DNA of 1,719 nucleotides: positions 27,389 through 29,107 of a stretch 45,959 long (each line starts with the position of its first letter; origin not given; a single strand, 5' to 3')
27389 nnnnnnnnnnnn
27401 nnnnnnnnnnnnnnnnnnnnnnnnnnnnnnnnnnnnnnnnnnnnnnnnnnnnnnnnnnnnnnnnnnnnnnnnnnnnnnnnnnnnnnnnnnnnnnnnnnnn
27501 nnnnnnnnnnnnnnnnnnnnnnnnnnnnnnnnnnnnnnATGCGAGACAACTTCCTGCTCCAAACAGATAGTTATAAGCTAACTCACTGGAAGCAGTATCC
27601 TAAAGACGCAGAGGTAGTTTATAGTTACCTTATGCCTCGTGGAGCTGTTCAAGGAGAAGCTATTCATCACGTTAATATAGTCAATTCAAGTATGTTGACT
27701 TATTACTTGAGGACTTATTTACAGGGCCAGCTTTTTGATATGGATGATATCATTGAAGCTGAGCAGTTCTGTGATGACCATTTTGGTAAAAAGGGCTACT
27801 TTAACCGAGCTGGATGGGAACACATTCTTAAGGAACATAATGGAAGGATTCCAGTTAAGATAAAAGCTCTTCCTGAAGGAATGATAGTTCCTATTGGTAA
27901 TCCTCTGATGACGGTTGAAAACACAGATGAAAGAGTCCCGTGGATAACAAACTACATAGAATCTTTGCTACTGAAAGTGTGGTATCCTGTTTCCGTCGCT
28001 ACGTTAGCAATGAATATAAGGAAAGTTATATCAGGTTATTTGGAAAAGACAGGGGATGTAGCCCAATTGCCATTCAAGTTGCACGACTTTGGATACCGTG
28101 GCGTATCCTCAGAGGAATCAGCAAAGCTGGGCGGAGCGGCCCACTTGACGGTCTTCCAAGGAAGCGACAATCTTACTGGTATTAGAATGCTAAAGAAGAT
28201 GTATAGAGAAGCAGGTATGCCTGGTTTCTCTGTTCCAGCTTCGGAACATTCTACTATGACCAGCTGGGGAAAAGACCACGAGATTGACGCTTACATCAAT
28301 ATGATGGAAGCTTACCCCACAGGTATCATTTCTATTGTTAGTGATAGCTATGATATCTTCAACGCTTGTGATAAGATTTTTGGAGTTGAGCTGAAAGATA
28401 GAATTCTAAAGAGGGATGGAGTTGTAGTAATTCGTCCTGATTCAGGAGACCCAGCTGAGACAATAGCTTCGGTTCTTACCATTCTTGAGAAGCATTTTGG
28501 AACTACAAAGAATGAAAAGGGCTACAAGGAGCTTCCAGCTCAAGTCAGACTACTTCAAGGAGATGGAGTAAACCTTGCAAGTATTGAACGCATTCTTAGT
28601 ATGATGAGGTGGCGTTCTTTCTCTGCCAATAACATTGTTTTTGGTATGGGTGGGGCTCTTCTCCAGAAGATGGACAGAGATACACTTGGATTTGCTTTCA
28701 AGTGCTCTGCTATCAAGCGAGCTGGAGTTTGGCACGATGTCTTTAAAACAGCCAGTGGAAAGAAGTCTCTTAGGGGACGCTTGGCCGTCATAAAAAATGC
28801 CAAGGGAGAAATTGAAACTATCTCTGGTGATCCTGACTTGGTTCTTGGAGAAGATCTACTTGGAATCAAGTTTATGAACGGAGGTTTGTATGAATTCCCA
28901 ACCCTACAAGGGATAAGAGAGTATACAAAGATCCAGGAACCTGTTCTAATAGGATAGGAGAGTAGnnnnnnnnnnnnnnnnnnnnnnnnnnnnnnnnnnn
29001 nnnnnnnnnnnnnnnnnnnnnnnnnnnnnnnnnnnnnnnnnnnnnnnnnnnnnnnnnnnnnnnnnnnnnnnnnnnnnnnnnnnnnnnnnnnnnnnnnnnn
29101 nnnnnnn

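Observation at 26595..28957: Two-gene NAD+ reconstitution pathway (NadV plus NMNAT-Nudix)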

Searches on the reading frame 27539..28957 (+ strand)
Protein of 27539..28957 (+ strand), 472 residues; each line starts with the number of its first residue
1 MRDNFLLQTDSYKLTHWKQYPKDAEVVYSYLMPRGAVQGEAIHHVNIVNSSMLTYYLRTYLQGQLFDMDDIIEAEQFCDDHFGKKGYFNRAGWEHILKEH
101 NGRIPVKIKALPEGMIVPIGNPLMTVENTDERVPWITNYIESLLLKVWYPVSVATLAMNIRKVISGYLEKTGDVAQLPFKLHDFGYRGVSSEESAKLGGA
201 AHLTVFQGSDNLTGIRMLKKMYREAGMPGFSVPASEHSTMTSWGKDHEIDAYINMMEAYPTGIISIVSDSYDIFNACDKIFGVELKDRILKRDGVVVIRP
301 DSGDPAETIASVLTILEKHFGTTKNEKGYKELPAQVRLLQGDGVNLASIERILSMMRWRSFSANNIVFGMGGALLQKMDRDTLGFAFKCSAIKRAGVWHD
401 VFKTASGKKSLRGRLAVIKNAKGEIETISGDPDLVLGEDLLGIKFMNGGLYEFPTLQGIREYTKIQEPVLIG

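Call 3: search_protein_families(library=pfam, proteins=[window:27539-28957:+], max_evalue=0.01)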
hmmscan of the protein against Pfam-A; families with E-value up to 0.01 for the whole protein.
window:27539-28957:+ (472 aa): 2 families
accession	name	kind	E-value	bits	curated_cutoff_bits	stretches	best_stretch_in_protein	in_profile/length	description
PF04095.22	NAPRTase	-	1.3e-53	182.7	20.8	1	179-410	1-214/239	Nicotinate phosphoribosyltransferase (NAPRTase) family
PF18127.6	NAMPT_N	-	8.8e-27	93.7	25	1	4-108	1-98/98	Nicotinamide phosphoribosyltransferase, N-terminal domain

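Call 4: search_protein_families(library=phrogs, proteins=[window:27539-28957:+], max_evalue=0.001)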
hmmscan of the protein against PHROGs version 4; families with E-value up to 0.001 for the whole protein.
window:27539-28957:+ (472 aa): 4 families
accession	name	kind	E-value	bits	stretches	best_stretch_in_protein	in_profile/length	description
phrog_448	-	other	8.2e-151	504.3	1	3-466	13-496/500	nicotinamide phosphoribosyl transferase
phrog_16547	-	other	6.9e-62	210.4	1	4-291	9-310/315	nicotinamide phosphoribosyl transferase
phrog_15800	-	other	5e-35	122.6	2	315-462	162-317/322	nicotinamide phosphoribosyl transferase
phrog_12872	-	other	9.4e-31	108.1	2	307-430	374-501/547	nicotinamide phosphoribosyl transferase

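Call 9: search_protein_families(library=ncbifam, proteins=[window:27539-28957:+], max_evalue=0.01)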
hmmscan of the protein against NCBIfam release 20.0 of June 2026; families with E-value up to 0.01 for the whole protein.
window:27539-28957:+ (472 aa): 4 families
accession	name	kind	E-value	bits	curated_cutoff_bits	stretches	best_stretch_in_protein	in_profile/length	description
NF006629.0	PRK09198.1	equivalog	3.1e-164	547.1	405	1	2-466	4-464/465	nicotinate phosphoribosyltransferase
NF006696.0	PRK09243.1-3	equivalog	6.7e-10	38.2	503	1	102-442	94-386/451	nicotinate phosphoribosyltransferase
TIGR01513.1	NAPRTase_put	equivalog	1.1e-07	31.1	297.4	1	103-422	84-356/452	nicotinate phosphoribosyltransferase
NF009131.0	PRK12484.1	equivalog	9.7e-07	27.8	330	1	103-462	89-404/455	nicotinate phosphoribosyltransferase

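Call 16: search_solved_structures(query=window:27539-28957:+, max_evalue=1e-10, show_alignments=2)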
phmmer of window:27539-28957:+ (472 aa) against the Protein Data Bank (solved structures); distinct sequences matched with E-value up to 1e-10: 32.
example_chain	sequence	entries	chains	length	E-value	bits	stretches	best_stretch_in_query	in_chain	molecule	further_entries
2gvl_A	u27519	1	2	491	2.2e-125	422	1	4-461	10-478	Nicotinamide phosphoribosyltransferase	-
2h3d_A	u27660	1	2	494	2.3e-125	422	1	4-461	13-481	Nicotinamide phosphoribosyltransferase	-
7q8t_A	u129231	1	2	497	2.3e-125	422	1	4-461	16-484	Nicotinamide phosphoribosyltransferase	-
2h3b_A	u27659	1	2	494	4.6e-125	421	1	4-461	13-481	Nicotinamide phosphoribosyltransferase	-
2gvg_A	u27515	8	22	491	4.8e-125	420.9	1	4-461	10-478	Nicotinamide phosphoribosyltransferase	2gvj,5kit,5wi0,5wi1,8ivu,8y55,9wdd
7ppe_A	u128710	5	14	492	4.8e-125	420.9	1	4-461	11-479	Nicotinamide phosphoribosyltransferase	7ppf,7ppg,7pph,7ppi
5lx3_A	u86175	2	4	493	4.9e-125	420.9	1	4-461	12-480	Nicotinamide phosphoribosyltransferase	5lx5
5nsd_A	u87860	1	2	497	5e-125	420.9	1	4-461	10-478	Nicotinamide phosphoribosyltransferase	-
7enq_A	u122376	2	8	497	5e-125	420.9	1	4-461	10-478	Nicotinamide phosphoribosyltransferase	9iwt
2e5b_A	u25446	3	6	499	5.1e-125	420.8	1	4-461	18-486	Nicotinamide phosphoribosyltransferase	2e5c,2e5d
5upe_A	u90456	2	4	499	5.1e-125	420.8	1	4-461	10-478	Nicotinamide phosphoribosyltransferase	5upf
8dsc_A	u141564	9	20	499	5.1e-125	420.8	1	4-461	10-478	Nicotinamide phosphoribosyltransferase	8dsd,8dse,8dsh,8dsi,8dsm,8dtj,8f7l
6peb_A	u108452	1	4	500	5.1e-125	420.8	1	4-461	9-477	Nicotinamide phosphoribosyltransferase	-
4jnm_A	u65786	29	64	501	5.2e-125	420.8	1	4-461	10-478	Nicotinamide phosphoribosyltransferase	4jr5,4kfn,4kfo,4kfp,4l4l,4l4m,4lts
3dgr_A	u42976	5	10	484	5.2e-125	420.8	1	4-461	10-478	Nicotinamide phosphoribosyltransferase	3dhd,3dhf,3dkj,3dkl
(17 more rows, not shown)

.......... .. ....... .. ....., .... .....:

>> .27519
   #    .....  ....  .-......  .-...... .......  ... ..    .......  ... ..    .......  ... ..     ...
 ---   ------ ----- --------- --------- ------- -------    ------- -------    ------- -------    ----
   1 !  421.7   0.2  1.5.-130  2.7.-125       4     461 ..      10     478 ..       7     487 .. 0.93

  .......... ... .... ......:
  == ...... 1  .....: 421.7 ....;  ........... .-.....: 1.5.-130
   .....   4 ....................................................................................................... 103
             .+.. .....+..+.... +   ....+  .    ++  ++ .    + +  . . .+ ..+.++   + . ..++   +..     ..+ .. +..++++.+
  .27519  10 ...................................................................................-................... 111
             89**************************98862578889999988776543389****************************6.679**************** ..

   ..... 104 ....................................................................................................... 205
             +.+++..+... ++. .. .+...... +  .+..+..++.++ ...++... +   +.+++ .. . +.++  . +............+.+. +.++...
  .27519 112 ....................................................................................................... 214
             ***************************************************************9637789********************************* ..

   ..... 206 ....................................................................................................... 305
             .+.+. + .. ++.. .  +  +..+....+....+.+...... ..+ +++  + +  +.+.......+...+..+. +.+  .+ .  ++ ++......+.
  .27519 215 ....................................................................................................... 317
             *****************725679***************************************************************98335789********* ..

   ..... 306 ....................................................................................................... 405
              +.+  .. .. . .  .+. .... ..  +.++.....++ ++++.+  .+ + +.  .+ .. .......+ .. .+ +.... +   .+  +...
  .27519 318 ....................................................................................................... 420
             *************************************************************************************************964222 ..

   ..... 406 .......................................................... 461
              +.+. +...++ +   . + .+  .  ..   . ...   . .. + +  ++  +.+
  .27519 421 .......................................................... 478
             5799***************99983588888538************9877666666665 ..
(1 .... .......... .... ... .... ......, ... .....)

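Call 27: search_dna_similar(query=window:27539-28957:+, collection=phages, mode=protein, max_rows=40, rows=spread)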
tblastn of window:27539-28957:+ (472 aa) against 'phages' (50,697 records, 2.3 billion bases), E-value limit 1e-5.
Records with a match: 2019; places in all: 2157; records where one place covers at least 80% of the query: 1719.
Best place of each record, by identity: <60% 2019.
By first word of the organism name: Vibrio 230; Klebsiella 200; Pseudomonas 198; Staphylococcus 198; Escherichia 189; Salmonella 128; Mycobacterium 104; Aeromonas 97; Bacillus 84; Listeria 55; and 68 more.
By host as written in the record: - 253; Klebsiella pneumoniae 93; Staphylococcus aureus 82; Mycobacterium smegmatis mc2 155 65; Pseudomonas aeruginosa 55; Escherichia coli 51; Listeria monocytogenes 44; Vibrio harveyi BAA-1116 36; and 507 more.
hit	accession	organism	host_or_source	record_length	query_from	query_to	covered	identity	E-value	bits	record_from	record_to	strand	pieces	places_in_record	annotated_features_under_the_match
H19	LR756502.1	uncultured phage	metagenomic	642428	1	465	99%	46.9%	1e-129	419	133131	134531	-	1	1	record has no annotation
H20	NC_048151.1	Vibrio phage VspSw_1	Vibrio sp.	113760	4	460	97%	38.7%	7e-91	308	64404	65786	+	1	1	nicotinamide phosphoribosyl transferase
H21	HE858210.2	Pseudotevenvirus RB43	-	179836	3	468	99%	36.8%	8e-80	276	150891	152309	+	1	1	protein of unknown function (x2)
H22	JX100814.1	Caulobacter phage CcrRogue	Caulobacter vibrioides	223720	4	461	97%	37.1%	2e-77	269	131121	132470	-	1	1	putative nicotinate phosphoribosyltransferase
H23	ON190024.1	Vibrio phage PVA8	Vibrio sp.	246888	1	418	89%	40.3%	2e-93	315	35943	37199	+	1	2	nicotinamide phosphoribosyl transferase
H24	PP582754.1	Klebsiella phage vB_KM5a1-KLB27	Klebsiella sp. M5a1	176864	3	468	99%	36.0%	3e-71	251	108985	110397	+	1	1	nicotinamide phosphoribosyltransferase protein | hypothetical protein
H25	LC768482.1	Klebsiella phage phiKp_19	Klebsiella pneumoniae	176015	3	468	99%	36.0%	4e-71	251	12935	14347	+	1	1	nicotinate phosphoribosyltransferase | hypothetical protein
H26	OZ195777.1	Vibrio phage D480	Seawater and oysters mix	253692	4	418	88%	40.1%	3e-89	303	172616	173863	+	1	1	nicotinamide phosphoribosyl transferase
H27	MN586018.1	Mycobacterium phage Wyatt2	Mycobacterium smegmatis mc#155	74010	6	461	97%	35.8%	4e-66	236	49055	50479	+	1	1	74: nicotinate ribosyltransferase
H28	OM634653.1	Bacillus phage vB_BsuS_PJN02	Bacillus subtilis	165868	7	464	97%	35.2%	5e-70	247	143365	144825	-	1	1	nicotinamide phosphoribosyl transferase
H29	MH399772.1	Mycobacterium phage Constella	Mycobacterium smegmatis mc2 155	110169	6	466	98%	34.7%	2e-64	231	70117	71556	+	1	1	124: nicotinate ribosyltransferase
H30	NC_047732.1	Staphylococcus phage IME-SA119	Staphylococcus aureus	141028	4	464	98%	34.7%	1e-69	246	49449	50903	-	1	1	nicotinamide phosphoribosyltransferase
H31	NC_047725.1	Staphylococcus phage Fi200W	Staphylococcus aureus strain 6409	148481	4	464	98%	34.7%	2e-69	245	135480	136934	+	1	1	nadV: NadV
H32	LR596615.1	Yersinia phage fHe-Yen9-04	-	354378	1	416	88%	38.0%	8e-73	255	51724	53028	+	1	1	g098: Nicotinamide phosphoribosyltransferase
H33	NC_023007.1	Bacillus phage vB_BanS-Tsamsa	Bacillus anthracis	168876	7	461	96%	34.5%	7e-50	261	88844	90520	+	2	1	nicotinamide phosphoribosyl transferase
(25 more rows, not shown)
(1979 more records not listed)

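Call 28: get_annotated_region(hit=H23, flank=6000)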
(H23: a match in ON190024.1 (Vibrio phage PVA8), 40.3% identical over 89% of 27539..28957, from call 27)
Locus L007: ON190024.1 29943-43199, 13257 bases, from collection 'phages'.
description: Vibrio phage PVA8, partial genome.
organism: Vibrio phage PVA8 (NCBI taxid 2938951)
taxonomy: Viruses; Duplodnaviria; Heunggongvirae; Uroviricota; Caudoviricetes; Straboviridae; Schizotequatrovirus
host: Vibrio sp.; source: -; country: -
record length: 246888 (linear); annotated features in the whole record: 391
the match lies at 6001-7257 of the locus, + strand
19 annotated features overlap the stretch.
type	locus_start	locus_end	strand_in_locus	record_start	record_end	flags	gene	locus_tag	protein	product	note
CDS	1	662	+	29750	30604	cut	-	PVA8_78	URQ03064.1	hypothetical protein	hypothetical protein GCAPEGMB_00293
CDS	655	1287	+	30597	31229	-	-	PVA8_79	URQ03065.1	hypothetical protein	hypothetical protein KVP40.0257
CDS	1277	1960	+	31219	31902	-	-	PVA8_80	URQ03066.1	hypothetical protein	hypothetical protein COHAPHLL_00321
CDS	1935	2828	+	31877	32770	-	-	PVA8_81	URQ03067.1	hypothetical protein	hypothetical protein GCAPEGMB_00296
CDS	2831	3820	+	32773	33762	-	-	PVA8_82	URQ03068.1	MoaA/NifB/PqqE family protein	-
CDS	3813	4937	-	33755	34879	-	-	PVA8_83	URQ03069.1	MoaA/NifB/PqqE family protein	-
CDS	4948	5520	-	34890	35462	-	-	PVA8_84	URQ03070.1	hypothetical protein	hypothetical protein COHAPHLL_00317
CDS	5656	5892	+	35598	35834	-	-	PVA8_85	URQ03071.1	hypothetical protein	hypothetical protein KVP40.0263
CDS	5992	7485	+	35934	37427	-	-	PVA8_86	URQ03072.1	nicotinamide phosphoribosyl transferase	-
CDS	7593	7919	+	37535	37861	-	-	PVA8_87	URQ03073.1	hypothetical protein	hypothetical protein KVP40.0265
CDS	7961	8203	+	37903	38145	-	-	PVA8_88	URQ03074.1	hypothetical protein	hypothetical protein OLCHANIL_00063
CDS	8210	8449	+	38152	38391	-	-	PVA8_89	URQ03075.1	hypothetical protein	hypothetical protein GCAPEGMB_00304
CDS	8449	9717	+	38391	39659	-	-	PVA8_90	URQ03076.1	hypothetical protein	hypothetical protein KVP40.0268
CDS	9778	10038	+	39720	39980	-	-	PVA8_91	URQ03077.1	hypothetical protein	hypothetical protein KVP40.0269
CDS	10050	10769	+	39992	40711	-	-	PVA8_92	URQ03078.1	hypothetical protein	-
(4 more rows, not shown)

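Call 56: get_annotated_region(hit=H31, flank=2500)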
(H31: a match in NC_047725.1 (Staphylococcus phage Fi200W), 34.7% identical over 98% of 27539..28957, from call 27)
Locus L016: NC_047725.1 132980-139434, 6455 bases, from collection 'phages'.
description: Staphylococcus phage Fi200W, complete genome.
organism: Staphylococcus phage Fi200W (NCBI taxid 1195078)
taxonomy: Viruses; Duplodnaviria; Heunggongvirae; Uroviricota; Caudoviricetes; Herelleviridae; Twortvirinae; Kayvirus; Kayvirus G1
host: Staphylococcus aureus strain 6409; source: -; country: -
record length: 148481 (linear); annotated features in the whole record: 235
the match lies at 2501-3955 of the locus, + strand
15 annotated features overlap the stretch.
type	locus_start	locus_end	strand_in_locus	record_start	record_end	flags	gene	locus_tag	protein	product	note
CDS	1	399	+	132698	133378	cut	-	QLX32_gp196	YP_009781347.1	hypothetical protein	similar to Staphylococcus phage G1 ORF055 (INSD Accession Number AY954969) and to Staphylococcus phage K ORF108 (INSD ...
CDS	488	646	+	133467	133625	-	mbpN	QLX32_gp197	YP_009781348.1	putative membrane protein MbpN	similar to Staphylococcus phage G1 ORF263 (INSD Accession Number AY954969)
CDS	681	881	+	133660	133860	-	-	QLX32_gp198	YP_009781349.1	hypothetical protein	similar to Staphylococcus phage G1 ORF211 (INSD Accession Number AY954969); ORF168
CDS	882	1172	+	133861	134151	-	mbpO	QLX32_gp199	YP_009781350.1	putative membrane protein MbpO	similar to Staphylococcus phage G1 ORF155 (INSD Accession Number AY954969)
CDS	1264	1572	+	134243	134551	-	-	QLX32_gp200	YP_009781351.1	hypothetical protein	similar to Staphylococcus phage G1 ORF144 (INSD Accession Number AY954969) and to Staphylococcus phage K ORF109 (INSD ...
CDS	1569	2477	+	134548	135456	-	rpp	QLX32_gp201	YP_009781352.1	Rpp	putative ribose-phosphate pyrophosphokinase; similar to Staphylococcus phage G1 ORF031 (INSD Accession Number AY954969) ...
CDS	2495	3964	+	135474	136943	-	nadV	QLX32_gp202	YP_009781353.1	NadV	putative nicotinamide phosphoribosyl transferase; putative nicotinamide phosphoribosyl transferase; similar to ...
CDS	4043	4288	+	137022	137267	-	-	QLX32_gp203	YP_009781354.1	hypothetical protein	similar to Staphylococcus phage G1 ORF178 (INSD Accession Number AY954969); ORF173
CDS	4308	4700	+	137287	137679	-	-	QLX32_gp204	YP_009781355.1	hypothetical protein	similar to Staphylococcus phage G1 ORF113 (INSD Accession Number AY954969) and to Staphylococcus phage K ORF112 (INSD ...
CDS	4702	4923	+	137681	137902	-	-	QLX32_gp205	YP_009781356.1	hypothetical protein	similar to Staphylococcus phage G1 ORF194 (INSD Accession Number AY954969); ORF175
CDS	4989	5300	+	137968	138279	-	-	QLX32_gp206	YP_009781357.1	hypothetical protein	similar to Staphylococcus phage G1 ORF142 (INSD Accession Number AY954969) and to Staphylococcus phage K ORF113 (INSD ...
CDS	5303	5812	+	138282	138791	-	-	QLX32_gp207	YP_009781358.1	hypothetical protein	similar to Staphylococcus phage G1 ORF082 (INSD Accession Number AY954969); ORF177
CDS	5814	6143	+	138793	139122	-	-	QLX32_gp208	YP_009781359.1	hypothetical protein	similar to Staphylococcus phage G1 ORF131 (INSD Accession Number AY954969); ORF178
CDS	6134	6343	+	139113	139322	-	-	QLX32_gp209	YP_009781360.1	hypothetical protein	hypothetical protein; ORF179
CDS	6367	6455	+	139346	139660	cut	-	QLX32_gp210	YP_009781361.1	hypothetical protein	similar to Staphylococcus phage G1 ORF139 (INSD Accession Number AY954969); ORF180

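Call 57: get_annotated_region(hit=H28, flank=2500)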
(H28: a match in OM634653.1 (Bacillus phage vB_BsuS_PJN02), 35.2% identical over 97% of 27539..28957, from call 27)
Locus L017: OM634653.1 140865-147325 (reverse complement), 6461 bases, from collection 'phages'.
description: Bacillus phage vB_BsuS_PJN02, complete genome.
organism: Bacillus phage vB_BsuS_PJN02 (NCBI taxid 2920374)
taxonomy: Viruses; Duplodnaviria; Heunggongvirae; Uroviricota; Caudoviricetes; Zhangjivirus; Zhangjivirus PJN02
host: Bacillus subtilis; source: waste water; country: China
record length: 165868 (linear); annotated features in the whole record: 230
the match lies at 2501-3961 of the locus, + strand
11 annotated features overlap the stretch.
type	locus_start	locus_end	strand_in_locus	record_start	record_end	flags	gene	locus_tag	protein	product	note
CDS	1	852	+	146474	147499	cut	-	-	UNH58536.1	glycosyltransferase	-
CDS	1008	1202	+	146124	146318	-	-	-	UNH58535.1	hypothetical protein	-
CDS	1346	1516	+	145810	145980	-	-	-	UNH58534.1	hypothetical protein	-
CDS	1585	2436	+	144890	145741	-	-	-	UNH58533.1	ribose-phosphate pyrophospho kinase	-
CDS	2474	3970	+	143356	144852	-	-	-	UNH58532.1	nicotinamide phosphoribosyl transferase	-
CDS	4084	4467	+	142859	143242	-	-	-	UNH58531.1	DUF3775 domain-containing protein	-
CDS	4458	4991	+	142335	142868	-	-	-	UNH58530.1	hypothetical protein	-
CDS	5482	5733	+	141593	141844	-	-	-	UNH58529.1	hypothetical protein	-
CDS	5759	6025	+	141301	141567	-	-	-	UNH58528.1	tRNA(His) guanylyltransferase Thg1 family protein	-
CDS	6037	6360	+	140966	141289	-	-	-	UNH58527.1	hypothetical protein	-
CDS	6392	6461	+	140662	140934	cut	-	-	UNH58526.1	hypothetical protein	-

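Call 67: search_protein_families(library=ncbifam, proteins=[L016:1569-2477:+, L017:1585-2436:+], max_evalue=0.00001)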
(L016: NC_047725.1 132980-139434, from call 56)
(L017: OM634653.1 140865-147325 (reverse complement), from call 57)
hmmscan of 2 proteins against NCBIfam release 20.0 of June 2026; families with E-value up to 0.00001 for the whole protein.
L016:1569-2477:+ (302 aa): 6 families
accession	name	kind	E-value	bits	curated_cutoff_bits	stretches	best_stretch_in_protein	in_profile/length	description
TIGR01251.1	ribP_PPkin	subfamily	1.1e-19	70.5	113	1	6-274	18-275/309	ribose-phosphate diphosphokinase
NF002095.0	PRK00934.1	equivalog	2.4e-17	63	296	1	5-271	17-267/287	ribose-phosphate diphosphokinase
NF002320.0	PRK01259.1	subfamily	7.2e-10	38.7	297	1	77-279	91-284/316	ribose-phosphate diphosphokinase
NF005537.0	PRK07199.1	subfamily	3.6e-07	29.5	322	1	7-272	21-274/301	ribose-phosphate diphosphokinase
NF002844.0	PRK03092.1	equivalog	4.1e-07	29.5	438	1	79-272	98-286/326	ribose-phosphate diphosphokinase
NF001815.0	PRK00553.1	equivalog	2.2e-06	27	484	1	15-248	36-256/332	ribose-phosphate pyrophosphokinase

L017:1585-2436:+ (283 aa): 11 families
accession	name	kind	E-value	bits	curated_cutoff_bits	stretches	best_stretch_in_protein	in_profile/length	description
TIGR01251.1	ribP_PPkin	subfamily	4.4e-29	101.4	113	1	8-268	26-281/309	ribose-phosphate diphosphokinase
NF002095.0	PRK00934.1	equivalog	2.9e-24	85.7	296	1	8-260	26-270/287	ribose-phosphate diphosphokinase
NF002320.0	PRK01259.1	subfamily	7.4e-18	65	297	1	47-266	66-285/316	ribose-phosphate diphosphokinase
NF005537.0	PRK07199.1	subfamily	3.5e-15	55.9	322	1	4-251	24-262/301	ribose-phosphate diphosphokinase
NF005299.0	PRK06827.1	subfamily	8.6e-12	44.4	327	1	70-254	127-318/383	phosphoribosylpyrophosphate synthetase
NF002618.0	PRK02269.1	equivalog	2.1e-11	44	460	1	48-257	66-279/321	ribose-phosphate diphosphokinase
NF002844.0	PRK03092.1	equivalog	2.3e-11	43.5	438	1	62-251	86-274/326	ribose-phosphate diphosphokinase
NF002686.0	PRK02458.1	equivalog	5.7e-11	42.5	506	1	45-269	67-292/323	ribose-phosphate diphosphokinase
NF001815.0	PRK00553.1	equivalog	6.4e-11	41.9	484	1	48-256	70-283/332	ribose-phosphate pyrophosphokinase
NF003428.0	PRK04923.1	equivalog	1.6e-09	37.4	536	1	48-237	67-257/319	ribose-phosphate diphosphokinase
NF002758.0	PRK02812.1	equivalog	8.3e-09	35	518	1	48-281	82-311/330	ribose-phosphate pyrophosphokinase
